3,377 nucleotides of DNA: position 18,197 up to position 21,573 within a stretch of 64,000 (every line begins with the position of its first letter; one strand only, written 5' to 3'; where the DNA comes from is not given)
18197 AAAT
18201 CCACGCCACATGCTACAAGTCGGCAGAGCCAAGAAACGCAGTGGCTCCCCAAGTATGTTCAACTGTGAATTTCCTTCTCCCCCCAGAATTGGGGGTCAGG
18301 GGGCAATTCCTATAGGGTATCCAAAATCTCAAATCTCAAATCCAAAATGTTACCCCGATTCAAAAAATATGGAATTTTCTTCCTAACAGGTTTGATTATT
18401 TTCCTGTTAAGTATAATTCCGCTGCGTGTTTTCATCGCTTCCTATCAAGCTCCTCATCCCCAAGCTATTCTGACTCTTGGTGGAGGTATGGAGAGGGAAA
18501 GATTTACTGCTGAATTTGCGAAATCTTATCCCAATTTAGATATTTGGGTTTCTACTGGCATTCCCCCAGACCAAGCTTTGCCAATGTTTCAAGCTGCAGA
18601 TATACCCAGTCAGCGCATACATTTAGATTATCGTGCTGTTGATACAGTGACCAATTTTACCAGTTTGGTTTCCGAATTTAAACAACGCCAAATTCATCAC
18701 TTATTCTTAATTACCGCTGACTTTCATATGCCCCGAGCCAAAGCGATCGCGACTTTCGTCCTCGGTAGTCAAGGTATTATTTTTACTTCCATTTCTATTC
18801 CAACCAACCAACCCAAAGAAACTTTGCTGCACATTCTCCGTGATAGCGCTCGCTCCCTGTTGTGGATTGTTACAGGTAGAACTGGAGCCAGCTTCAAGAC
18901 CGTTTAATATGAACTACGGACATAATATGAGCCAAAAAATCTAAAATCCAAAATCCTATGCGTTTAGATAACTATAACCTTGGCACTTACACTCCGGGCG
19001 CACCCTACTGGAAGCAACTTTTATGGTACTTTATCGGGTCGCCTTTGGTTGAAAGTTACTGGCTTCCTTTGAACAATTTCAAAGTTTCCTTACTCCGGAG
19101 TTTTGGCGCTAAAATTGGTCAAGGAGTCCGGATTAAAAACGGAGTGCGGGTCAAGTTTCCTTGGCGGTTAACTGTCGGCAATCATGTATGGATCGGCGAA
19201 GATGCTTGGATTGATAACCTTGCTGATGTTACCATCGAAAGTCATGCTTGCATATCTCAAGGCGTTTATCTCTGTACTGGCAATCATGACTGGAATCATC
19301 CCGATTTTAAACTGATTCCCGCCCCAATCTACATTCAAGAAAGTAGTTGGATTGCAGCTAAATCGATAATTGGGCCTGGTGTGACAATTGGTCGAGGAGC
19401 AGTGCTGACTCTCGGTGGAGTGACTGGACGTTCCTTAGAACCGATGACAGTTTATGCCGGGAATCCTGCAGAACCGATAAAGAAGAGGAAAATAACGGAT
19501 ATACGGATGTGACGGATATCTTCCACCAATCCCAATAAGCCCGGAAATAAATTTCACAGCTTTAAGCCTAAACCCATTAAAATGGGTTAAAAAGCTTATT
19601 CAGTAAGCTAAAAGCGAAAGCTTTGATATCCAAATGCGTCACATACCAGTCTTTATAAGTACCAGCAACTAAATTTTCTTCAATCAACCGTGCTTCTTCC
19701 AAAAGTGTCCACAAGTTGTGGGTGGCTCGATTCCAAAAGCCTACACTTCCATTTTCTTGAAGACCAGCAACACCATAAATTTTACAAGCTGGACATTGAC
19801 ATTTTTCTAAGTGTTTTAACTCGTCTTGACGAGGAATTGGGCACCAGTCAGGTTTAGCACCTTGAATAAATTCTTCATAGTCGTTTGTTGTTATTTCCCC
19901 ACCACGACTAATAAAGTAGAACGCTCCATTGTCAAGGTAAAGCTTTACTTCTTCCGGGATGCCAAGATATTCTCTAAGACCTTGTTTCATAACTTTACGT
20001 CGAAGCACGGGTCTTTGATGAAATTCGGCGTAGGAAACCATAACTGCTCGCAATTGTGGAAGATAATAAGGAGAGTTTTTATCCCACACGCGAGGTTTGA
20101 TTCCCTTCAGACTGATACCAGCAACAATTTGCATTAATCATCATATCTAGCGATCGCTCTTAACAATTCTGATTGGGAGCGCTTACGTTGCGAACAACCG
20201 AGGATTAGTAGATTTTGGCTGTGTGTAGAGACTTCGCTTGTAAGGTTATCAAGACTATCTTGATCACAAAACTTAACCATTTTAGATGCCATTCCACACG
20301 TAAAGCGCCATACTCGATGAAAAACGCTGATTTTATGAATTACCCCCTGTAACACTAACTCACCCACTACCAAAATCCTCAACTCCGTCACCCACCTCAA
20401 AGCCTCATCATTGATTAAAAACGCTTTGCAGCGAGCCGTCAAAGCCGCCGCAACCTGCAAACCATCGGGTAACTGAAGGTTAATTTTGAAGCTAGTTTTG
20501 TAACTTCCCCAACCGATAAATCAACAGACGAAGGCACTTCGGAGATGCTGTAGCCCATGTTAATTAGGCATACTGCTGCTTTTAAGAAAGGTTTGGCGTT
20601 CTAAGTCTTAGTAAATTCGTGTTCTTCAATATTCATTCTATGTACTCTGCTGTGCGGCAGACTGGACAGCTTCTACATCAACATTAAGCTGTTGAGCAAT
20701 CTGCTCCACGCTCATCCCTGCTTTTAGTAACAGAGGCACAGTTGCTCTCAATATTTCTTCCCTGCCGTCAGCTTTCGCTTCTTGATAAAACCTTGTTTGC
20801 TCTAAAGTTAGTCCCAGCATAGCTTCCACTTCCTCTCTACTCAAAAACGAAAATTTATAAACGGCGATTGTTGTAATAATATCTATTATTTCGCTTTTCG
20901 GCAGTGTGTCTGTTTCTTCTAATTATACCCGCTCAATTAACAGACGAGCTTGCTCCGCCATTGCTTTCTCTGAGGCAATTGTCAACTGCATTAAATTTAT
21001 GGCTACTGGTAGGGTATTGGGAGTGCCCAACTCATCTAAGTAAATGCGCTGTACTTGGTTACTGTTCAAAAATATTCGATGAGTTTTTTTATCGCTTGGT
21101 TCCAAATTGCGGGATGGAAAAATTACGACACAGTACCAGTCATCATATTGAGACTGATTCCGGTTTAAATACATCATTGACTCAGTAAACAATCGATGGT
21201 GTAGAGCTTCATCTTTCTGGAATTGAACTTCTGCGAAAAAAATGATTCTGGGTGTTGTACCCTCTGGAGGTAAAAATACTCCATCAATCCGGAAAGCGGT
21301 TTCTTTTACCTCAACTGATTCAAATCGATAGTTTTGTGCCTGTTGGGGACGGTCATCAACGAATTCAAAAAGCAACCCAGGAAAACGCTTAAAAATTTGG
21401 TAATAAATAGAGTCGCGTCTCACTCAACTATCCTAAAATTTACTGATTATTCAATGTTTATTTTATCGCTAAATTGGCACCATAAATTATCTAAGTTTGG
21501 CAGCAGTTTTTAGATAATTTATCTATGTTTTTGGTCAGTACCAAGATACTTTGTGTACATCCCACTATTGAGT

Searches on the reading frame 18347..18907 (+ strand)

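Call 8: search_protein_families(library=pfam, proteins=[window:18347-18907:+], max_evalue=0.00001)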
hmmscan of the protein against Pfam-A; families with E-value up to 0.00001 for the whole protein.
window:18347-18907:+ (186 aa): 1 family
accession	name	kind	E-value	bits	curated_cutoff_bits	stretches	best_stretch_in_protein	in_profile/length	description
PF02698.23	DUF218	-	3.6e-08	33.8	27.6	1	39-140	1-104/133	DUF218 domain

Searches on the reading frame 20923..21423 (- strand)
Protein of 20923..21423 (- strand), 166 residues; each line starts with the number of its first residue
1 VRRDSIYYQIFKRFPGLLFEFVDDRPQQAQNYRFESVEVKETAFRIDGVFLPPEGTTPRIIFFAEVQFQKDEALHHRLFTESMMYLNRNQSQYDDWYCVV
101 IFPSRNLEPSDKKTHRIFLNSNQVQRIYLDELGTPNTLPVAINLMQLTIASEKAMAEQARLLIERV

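Call 3: search_protein_families(library=pfam, proteins=[window:20923-21423:-])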
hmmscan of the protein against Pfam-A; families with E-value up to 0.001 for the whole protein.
window:20923-21423:- (166 aa): 1 family
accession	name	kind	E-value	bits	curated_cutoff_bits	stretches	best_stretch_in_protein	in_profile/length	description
PF11103.14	DUF2887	-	5.9e-62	209.7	24.1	1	3-166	1-163/200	Protein of unknown function (DUF2887)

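Call 4: search_protein_families(library=ncbifam, proteins=[window:20923-21423:-])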
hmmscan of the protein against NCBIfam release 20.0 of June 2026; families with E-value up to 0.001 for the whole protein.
window:20923-21423:- (166 aa): 1 family
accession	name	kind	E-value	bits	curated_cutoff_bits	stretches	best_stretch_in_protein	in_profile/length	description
TIGR01784.1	T_den_put_tspse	subfamily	8.7e-13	48.7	52.1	1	4-153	3-153/273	Rpn family recombination-promoting nuclease/putative transposase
